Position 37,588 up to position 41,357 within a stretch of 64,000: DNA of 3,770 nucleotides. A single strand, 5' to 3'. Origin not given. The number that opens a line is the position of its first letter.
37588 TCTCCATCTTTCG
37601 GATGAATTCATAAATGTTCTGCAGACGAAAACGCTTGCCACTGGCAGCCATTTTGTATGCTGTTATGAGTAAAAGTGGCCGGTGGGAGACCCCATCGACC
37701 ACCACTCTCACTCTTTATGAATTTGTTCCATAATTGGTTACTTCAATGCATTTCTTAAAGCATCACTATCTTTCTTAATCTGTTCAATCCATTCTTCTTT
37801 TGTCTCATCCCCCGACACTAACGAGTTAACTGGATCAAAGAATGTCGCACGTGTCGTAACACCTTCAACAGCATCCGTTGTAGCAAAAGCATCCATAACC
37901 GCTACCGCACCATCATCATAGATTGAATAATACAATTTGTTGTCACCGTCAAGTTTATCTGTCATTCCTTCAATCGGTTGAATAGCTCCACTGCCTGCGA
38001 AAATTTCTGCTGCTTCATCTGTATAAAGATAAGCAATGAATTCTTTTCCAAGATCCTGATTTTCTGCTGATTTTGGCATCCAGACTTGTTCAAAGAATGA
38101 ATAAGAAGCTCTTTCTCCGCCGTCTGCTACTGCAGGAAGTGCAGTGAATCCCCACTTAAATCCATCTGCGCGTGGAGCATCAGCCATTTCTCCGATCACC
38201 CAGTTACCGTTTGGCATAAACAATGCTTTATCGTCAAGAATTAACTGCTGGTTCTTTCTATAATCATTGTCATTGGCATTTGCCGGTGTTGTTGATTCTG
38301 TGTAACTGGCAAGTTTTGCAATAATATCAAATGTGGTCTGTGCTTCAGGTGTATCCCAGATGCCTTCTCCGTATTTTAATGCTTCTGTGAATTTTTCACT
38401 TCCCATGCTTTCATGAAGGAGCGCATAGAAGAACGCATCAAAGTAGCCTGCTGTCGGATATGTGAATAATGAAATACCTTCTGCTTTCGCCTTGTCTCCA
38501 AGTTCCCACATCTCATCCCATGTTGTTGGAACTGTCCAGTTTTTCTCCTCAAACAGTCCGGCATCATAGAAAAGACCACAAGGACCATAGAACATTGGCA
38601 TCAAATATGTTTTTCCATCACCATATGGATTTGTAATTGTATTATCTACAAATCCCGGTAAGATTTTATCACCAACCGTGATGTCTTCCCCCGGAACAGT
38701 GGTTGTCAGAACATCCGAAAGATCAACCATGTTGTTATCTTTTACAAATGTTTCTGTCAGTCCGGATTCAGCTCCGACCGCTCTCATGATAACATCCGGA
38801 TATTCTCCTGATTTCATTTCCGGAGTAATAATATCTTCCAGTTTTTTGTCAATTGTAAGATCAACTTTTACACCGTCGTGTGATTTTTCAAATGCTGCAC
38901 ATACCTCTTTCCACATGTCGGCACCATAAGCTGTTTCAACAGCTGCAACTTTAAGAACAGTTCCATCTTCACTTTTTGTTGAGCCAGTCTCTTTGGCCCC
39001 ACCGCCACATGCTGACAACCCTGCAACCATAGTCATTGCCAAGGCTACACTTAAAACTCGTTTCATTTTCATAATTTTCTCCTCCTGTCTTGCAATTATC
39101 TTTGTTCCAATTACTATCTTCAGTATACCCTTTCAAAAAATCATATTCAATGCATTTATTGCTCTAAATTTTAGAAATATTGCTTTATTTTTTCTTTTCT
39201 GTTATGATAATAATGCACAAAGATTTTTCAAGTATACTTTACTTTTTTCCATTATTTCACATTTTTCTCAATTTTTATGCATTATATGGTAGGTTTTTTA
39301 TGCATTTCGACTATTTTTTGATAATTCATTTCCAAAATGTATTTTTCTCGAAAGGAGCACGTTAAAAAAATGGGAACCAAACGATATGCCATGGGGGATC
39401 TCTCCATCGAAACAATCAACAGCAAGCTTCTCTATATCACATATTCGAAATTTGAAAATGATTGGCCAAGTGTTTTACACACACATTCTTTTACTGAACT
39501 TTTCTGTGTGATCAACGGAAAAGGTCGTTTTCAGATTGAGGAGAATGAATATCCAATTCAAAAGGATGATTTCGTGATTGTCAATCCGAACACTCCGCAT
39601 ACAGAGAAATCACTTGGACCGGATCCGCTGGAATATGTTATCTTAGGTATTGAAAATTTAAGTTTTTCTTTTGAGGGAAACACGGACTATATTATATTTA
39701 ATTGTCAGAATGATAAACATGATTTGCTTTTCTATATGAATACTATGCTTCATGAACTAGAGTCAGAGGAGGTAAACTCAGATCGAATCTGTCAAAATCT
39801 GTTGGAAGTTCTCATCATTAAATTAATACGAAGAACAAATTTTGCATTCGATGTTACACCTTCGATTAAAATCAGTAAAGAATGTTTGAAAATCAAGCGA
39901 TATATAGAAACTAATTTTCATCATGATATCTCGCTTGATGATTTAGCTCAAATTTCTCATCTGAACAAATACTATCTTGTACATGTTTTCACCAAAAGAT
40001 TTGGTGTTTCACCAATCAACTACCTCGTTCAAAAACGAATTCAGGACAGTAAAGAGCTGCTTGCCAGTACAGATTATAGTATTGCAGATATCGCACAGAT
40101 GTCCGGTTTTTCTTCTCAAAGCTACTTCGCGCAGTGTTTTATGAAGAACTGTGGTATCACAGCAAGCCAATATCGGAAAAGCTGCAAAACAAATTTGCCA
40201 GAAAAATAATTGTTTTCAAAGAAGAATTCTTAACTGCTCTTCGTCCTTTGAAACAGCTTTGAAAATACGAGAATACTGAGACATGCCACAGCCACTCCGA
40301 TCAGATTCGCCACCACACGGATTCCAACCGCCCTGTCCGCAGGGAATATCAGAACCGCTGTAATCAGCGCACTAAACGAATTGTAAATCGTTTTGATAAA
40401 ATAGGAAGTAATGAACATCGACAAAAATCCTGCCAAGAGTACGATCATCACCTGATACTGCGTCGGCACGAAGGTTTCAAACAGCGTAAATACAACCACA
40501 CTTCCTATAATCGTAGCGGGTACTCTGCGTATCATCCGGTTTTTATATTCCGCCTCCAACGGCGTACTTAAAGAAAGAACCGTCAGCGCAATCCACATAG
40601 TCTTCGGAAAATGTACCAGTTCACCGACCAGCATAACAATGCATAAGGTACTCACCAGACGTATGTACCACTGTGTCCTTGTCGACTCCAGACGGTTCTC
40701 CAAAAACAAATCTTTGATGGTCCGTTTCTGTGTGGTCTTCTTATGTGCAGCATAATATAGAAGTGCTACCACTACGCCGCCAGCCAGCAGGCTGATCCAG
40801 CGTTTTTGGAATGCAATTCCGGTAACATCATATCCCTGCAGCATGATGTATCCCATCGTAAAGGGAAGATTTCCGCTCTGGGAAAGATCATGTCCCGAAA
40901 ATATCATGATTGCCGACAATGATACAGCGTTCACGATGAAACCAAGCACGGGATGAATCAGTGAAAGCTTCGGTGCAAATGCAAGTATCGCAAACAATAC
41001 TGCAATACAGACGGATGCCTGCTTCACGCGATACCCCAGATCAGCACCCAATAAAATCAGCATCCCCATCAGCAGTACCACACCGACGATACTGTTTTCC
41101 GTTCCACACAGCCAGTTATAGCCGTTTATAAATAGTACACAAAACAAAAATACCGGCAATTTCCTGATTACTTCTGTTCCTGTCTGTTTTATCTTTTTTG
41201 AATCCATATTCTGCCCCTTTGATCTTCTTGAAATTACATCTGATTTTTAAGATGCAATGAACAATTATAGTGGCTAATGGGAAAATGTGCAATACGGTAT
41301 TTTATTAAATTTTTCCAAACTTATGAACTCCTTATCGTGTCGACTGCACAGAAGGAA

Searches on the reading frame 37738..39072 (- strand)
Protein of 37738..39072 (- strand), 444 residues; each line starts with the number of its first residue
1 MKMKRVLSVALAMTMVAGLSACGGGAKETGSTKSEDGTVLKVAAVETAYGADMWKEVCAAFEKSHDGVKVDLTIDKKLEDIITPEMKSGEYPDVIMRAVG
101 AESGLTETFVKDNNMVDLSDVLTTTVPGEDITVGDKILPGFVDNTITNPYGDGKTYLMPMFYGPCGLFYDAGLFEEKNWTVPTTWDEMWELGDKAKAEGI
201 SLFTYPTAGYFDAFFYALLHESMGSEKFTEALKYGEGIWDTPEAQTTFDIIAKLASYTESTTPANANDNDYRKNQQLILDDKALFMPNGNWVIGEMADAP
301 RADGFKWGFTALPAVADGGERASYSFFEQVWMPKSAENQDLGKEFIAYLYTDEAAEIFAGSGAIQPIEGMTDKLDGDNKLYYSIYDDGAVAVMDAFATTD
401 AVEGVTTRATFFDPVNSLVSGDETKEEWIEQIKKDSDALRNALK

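Call 6: search_protein_families(library=pfam, proteins=[window:37738-39072:-])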
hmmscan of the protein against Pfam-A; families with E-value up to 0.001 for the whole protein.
window:37738-39072:- (444 aa): 2 families
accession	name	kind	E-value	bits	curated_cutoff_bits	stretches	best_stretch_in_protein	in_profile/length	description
PF01547.30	SBP_bac_1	-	4.8e-22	79.8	26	1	46-355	4-306/307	Bacterial extracellular solute-binding protein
PF13343.11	SBP_bac_6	-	2.1e-05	24.6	24.6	0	149-232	49-126/245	Bacterial extracellular solute-binding protein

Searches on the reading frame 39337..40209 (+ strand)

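Call 6: search_protein_families(library=pfam, proteins=[window:39337-40209:+])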
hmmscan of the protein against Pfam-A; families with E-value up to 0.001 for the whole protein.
window:39337-40209:+ (290 aa): 4 families
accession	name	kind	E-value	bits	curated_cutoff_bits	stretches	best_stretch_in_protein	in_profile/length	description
PF00165.29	HTH_AraC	-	7e-21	74.3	26.6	2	243-281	2-42/42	Bacterial regulatory helix-turn-helix proteins, AraC family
PF12833.13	HTH_18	-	7.7e-20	71.4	33.6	1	203-281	1-79/80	Helix-turn-helix domain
PF07883.17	Cupin_2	-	9.9e-11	41.6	27.2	1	46-101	12-67/70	Cupin domain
PF02311.25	AraC_binding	-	4.9e-10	39.7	21.1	1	48-106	19-77/135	AraC-like ligand binding domain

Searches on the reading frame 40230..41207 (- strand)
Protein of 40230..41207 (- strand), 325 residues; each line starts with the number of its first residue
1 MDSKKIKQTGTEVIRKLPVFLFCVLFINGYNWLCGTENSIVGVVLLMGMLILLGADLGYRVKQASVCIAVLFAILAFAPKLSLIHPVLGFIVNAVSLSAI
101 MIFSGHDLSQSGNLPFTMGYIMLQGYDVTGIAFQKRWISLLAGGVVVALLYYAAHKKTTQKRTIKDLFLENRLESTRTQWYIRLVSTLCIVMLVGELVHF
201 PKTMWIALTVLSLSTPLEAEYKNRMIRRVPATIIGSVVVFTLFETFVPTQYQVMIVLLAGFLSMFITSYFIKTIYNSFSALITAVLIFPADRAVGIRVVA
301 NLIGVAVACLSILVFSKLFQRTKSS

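Call 6: search_protein_families(library=pfam, proteins=[window:40230-41207:-])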
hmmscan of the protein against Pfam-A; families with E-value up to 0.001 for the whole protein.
window:40230-41207:- (325 aa): 1 family
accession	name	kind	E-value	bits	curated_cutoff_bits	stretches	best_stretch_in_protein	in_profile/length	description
PF13515.12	FUSC_2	-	5e-12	46.5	25.6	1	190-310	1-125/126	Fusaric acid resistance protein-like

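Call 34: find_homologous_proteins(query=window:40230-41207:-, max_evalue=1e-60)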
Query window:40230-41207:- (325 aa): 52 proteins with E <= 1e-60 among 8000 candidates.
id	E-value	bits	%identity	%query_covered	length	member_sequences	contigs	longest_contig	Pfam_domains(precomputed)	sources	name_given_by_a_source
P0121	1.4e-189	647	93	100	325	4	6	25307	PF13515.13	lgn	-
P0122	3.6e-173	593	83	100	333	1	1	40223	PF13515.13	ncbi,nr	ncbi:MAG: FUSC family protein [Hespellia sp.]|nr:FUSC family protein [Hespellia sp.]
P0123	3.1e-166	570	79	99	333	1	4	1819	PF13515.13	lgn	-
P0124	3.2e-166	570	80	100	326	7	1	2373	PF13515.13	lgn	-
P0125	1.1e-165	568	79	99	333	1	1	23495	PF13515.13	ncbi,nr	ncbi:MAG: FUSC family protein [Lachnospiraceae bacterium]|nr:FUSC family protein [Lachnospiraceae ba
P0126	1.6e-158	545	79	99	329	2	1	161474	PF13515.13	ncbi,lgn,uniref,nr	ncbi:FUSC family protein [Hespellia stercorisuis]|uniref:Fusaric acid resistance protein-like n=1 Ta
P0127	9.3e-157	539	77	97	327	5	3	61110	PF13515.13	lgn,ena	-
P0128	4.0e-154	530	77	98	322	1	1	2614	PF13515.13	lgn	-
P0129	5.8e-152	523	74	98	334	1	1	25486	PF13515.13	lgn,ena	-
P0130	6.1e-150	517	72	100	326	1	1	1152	PF13515.13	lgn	-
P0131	8.9e-150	516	74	98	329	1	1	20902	PF13515.13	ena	-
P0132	1.8e-146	505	71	99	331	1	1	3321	PF13515.13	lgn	-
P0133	1.2e-143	496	70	99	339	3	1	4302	PF13515.13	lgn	-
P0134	2.4e-143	495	70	98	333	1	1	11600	PF13515.13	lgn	-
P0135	2.4e-143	495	67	100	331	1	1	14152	PF13515.13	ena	-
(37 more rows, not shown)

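Call 35: find_encoding_contigs(protein=P0121, flank=10000, max_places=10)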
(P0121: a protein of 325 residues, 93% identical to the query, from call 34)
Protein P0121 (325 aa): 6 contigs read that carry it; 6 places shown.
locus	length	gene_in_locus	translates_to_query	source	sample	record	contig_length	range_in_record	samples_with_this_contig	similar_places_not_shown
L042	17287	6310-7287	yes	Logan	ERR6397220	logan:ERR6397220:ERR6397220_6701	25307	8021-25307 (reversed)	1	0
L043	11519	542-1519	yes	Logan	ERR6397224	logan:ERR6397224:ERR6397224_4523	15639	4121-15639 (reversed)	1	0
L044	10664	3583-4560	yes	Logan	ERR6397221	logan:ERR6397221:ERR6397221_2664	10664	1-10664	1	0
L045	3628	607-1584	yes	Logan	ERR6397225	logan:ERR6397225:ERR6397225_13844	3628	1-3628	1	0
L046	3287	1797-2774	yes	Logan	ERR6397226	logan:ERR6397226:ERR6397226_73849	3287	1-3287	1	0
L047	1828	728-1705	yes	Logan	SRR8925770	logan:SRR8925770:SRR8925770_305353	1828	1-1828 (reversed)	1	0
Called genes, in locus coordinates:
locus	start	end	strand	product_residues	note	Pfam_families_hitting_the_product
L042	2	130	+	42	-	?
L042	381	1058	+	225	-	PF00005:ABC_tran, PF13304:AAA_21 (weak)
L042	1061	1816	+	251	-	-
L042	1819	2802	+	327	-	-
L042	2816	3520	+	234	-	PF00072:Response_reg, PF00486:Trans_reg_C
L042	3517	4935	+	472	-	PF00512:HisKA, PF02518:HATPase_c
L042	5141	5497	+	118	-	PF05973:Gp49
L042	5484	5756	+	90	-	PF13744:HTH_37, PF13560:HTH_31, PF12844:HTH_19, PF01381:HTH_3, PF13443:HTH_26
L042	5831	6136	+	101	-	-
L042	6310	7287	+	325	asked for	PF13515:FUSC_2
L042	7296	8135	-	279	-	PF02311:AraC_binding, PF07883:Cupin_2, PF00165:HTH_AraC (weak), PF12833:HTH_18, PF00165:HTH_AraC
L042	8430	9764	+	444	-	PF01547:SBP_bac_1, PF13343:SBP_bac_6 (faint)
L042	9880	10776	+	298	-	PF00528:BPD_transp_1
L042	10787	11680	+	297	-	PF00528:BPD_transp_1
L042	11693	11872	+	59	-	PF21844:DUF6903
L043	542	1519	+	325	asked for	PF13515:FUSC_2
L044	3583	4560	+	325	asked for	PF13515:FUSC_2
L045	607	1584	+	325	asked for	PF13515:FUSC_2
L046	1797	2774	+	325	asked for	PF13515:FUSC_2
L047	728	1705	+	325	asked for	PF13515:FUSC_2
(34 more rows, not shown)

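Call 36: find_encoding_contigs(protein=P0125, flank=10000, max_places=4)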
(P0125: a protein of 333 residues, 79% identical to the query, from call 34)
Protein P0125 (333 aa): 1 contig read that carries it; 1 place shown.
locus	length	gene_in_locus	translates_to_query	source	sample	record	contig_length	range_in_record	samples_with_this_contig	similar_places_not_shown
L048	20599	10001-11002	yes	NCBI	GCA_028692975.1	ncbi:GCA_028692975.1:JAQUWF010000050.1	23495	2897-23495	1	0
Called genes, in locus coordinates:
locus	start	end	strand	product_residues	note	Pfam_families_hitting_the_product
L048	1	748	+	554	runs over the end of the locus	PF05569:Peptidase_M56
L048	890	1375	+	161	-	PF07853:DUF1648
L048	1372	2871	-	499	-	PF24856:AraA_central (weak), PF02952:Fucose_iso_C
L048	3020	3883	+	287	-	PF02311:AraC_binding, PF07883:Cupin_2 (weak), PF00165:HTH_AraC, PF12833:HTH_18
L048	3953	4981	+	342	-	PF00248:Aldo_ket_red, PF13187:Fer4_9 (weak), PF13534:Fer4_17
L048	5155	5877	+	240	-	PF00392:GntR, PF25213:HVO_A0261_N (faint), PF08220:HTH_DeoR (faint), PF07702:UTRA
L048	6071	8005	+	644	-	PF00367:PTS_EIIB, PF02378:PTS_EIIC, PF00358:PTS_EIIA_1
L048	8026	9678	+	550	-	PF00128:Alpha-amylase, PF14701:hDGE_amylase (weak), PF16657:Malt_amylase_C (weak)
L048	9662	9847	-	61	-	PF13183:Fer4_8 (faint), PF13534:Fer4_17 (faint), PF14697:Fer4_21 (faint), PF25160:LdpA_Fe-S-bd (faint), PF13237:Fer4_10, PF12838:Fer4_7, PF13187:Fer4_9, PF00037:Fer4, +4 more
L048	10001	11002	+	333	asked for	PF13515:FUSC_2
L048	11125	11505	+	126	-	PF15970:HicB-like_2, PF15919:HicB_lk_antitox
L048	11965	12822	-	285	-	PF02311:AraC_binding (weak), PF07883:Cupin_2 (weak), PF00165:HTH_AraC, PF12833:HTH_18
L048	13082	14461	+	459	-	PF07690:MFS_1, PF12832:MFS_1_like, PF13347:MFS_2, PF07690:MFS_1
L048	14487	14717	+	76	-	PF00381:PTS-HPr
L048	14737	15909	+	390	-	PF00150:Cellulase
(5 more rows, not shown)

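Call 37: find_encoding_contigs(protein=P0127, flank=10000, max_places=4)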
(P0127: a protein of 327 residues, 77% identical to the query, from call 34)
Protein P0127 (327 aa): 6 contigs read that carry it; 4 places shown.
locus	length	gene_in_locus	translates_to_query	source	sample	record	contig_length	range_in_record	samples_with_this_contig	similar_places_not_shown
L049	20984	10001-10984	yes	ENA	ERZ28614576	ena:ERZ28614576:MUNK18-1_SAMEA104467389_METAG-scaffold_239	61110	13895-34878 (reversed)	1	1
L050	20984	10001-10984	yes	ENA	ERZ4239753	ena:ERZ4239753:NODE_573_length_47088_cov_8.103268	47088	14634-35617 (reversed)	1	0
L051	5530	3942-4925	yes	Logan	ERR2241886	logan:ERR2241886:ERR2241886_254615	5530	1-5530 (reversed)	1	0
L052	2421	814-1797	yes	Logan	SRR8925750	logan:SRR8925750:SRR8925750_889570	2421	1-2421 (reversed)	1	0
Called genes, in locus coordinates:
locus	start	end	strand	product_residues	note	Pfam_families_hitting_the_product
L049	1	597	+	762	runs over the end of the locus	PF00155:Aminotran_1_2, PF01041:DegT_DnrJ_EryC1, PF00266:Aminotran_5, PF02222:ATP-grasp, PF02655:ATP-grasp_3, PF02786:CPSase_L_D2, PF07478:Dala_Dala_lig_C, PF13535:ATP-grasp_4, +2 more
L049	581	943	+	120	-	PF00892:EamA (weak)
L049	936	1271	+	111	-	PF00892:EamA (weak)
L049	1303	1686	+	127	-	PF04138:GtrA_DPMS_TM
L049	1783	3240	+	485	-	PF00089:Trypsin, PF13365:Trypsin_2, PF00595:PDZ (weak), PF13180:PDZ_2, PF17820:PDZ_6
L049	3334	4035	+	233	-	PF00392:GntR, PF14502:HTH_41 (weak), PF08279:HTH_11 (faint), PF07729:FCD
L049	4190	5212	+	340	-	PF00670:AdoHcyase_NAD (weak), PF02826:2-Hacid_dh_C (weak), PF03446:NAD_binding_2 (weak), PF03807:F420_oxidored (weak), PF07991:KARI_N, PF01450:KARI_C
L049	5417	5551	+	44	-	-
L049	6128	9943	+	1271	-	PF00873:ACR_tran, PF03176:MMPL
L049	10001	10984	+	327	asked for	PF13515:FUSC_2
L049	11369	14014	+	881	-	PF00133:tRNA-synt_1, PF01406:tRNA-synt_1e (faint), PF09334:tRNA-synt_1g, PF21349:RUBY_RBDX (faint), PF13603:tRNA-synt_1_2, PF09334:tRNA-synt_1g, PF08264:Anticodon_1, PF10458:Val_tRNA-synt_C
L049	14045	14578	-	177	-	-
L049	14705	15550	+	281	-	PF02645:DegV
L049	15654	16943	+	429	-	PF08245:Mur_ligase_M, PF02875:Mur_ligase_C, PF27239:FOL3_C (weak)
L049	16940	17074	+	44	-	-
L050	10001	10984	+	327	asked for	PF13515:FUSC_2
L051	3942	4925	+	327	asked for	PF13515:FUSC_2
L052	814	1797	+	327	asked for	PF13515:FUSC_2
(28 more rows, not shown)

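Call 62: find_encoding_contigs(protein=P0124, flank=6000, max_places=4)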
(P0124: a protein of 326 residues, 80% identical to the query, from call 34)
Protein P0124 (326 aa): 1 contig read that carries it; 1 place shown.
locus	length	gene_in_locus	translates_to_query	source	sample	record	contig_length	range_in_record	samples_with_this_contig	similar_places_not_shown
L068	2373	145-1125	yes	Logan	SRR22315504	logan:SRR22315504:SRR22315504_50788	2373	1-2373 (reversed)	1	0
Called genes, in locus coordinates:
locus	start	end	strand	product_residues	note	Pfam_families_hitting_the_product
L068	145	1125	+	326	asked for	PF13515:FUSC_2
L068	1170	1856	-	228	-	PF22570:LiaF-TM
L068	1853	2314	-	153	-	PF04397:LytTR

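Call 63: find_encoding_contigs(protein=P0129, flank=6000, max_places=3)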
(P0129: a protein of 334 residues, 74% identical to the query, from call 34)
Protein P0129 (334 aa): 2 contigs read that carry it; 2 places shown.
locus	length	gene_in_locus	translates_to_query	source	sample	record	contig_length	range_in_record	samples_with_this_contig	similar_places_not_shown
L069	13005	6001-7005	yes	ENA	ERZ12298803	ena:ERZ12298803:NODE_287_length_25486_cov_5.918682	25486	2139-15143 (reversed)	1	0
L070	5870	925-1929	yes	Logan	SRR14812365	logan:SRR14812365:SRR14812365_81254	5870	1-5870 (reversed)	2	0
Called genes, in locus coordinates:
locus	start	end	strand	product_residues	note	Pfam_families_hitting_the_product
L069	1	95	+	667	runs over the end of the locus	PF00072:Response_reg, PF01966:HD, PF13487:HD_5, PF00990:GGDEF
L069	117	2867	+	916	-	PF00512:HisKA, PF02518:HATPase_c, PF00072:Response_reg, PF01627:Hpt (weak)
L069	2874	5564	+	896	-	PF00512:HisKA, PF02518:HATPase_c, PF13684:FakA-like_C (faint), PF00072:Response_reg, PF02645:DegV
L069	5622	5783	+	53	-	-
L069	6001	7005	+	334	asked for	PF13515:FUSC_2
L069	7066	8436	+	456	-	PF01554:MatE, PF03023:MurJ, PF01554:MatE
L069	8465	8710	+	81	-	PF14697:Fer4_21 (faint), PF12838:Fer4_7 (faint), PF25160:LdpA_Fe-S-bd (faint), PF00037:Fer4 (faint), PF13459:Fer4_15, PF13370:Fer4_13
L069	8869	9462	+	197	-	PF00072:Response_reg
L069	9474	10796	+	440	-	PF00072:Response_reg, PF00990:GGDEF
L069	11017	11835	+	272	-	PF00142:Fer4_NifH, PF01656:CbiA, PF02374:ArsA_ATPase (weak), PF10609:ParA (weak), PF13614:AAA_31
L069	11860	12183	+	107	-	PF00543:P-II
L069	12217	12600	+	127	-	PF00543:P-II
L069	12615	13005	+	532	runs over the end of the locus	PF00148:Oxidored_nitro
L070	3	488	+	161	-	?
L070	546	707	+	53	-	-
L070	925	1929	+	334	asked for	PF13515:FUSC_2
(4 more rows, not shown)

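Call 64: find_encoding_contigs(protein=P0131, flank=6000, max_places=3)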
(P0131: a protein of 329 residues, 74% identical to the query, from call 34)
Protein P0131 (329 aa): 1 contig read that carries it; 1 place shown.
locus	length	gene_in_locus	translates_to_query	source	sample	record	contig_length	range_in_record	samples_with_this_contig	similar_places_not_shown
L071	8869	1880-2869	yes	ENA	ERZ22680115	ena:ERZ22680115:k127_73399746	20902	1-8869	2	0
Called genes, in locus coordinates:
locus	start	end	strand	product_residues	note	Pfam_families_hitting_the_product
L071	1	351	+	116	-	?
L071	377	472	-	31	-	-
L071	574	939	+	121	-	PF13310:Virulence_RhuM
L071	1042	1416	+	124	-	PF12650:DUF3784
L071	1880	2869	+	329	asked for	PF13515:FUSC_2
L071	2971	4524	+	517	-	PF02463:SMC_N (faint), PF00005:ABC_tran, PF13304:AAA_21 (faint), PF13555:AAA_29 (faint), PF12848:ABC_tran_Xtn, PF00005:ABC_tran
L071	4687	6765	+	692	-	PF01145:Band_7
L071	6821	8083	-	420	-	PF01053:Cys_Met_Meta_PP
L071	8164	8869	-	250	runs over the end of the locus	PF00106:adh_short, PF01370:Epimerase (weak), PF08659:KR (weak), PF13561:adh_short_C2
